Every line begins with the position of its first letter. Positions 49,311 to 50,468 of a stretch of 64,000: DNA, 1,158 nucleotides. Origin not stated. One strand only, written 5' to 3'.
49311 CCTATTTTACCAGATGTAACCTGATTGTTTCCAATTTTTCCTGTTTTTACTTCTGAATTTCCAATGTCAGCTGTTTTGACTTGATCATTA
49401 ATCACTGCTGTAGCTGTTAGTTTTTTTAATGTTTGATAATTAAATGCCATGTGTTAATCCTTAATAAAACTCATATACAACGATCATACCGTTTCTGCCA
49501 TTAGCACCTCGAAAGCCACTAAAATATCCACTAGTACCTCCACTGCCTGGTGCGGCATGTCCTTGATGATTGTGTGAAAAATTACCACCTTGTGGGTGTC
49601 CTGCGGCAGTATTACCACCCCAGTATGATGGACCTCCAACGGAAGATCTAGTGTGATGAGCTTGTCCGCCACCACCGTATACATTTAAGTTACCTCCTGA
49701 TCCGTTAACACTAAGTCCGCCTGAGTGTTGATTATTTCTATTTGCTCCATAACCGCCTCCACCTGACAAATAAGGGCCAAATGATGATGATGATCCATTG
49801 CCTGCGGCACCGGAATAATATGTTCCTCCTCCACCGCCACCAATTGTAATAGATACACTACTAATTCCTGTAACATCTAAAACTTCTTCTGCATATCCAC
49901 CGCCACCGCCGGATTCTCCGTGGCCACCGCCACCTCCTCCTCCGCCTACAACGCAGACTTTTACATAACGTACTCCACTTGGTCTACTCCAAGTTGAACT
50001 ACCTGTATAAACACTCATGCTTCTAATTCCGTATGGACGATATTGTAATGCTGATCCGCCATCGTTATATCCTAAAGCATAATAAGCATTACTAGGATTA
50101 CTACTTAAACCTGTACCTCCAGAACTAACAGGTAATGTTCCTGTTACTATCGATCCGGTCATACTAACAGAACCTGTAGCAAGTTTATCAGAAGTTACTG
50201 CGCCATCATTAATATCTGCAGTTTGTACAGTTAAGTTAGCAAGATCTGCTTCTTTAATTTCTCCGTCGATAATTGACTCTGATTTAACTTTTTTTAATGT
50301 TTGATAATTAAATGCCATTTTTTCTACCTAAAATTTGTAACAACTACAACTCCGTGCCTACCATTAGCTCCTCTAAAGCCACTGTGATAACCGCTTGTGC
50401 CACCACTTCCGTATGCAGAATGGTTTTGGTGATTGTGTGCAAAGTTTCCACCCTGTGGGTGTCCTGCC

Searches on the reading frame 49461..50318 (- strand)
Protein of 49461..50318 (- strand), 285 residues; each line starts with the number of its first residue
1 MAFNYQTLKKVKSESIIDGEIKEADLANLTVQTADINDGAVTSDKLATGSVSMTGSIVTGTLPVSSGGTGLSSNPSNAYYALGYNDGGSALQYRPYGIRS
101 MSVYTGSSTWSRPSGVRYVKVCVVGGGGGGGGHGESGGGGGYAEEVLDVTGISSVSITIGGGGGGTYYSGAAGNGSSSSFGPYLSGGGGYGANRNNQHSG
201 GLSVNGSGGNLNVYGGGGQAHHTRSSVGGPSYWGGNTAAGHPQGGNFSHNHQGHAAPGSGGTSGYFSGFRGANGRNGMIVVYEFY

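Call 105: search_protein_families(library=phrogs, proteins=[window:49461-50318:-], max_evalue=0.001)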
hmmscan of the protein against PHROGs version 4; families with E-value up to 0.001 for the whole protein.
window:49461-50318:- (285 aa): 5 families
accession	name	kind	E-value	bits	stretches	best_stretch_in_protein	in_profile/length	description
phrog_863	-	tail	1.6e-50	173.8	1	19-285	351-605/690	tail fiber assembly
phrog_21412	-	tail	1.5e-15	57.1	1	93-284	1252-1451/1452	tail fiber protein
phrog_2295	-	unknown function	1.1e-13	51.7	1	28-209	507-700/1183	-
phrog_892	-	tail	6.9e-05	22.6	1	11-53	370-412/782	tail fiber protein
phrog_6202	-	tail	0.00023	21.5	1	100-281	446-634/636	tail fiber protein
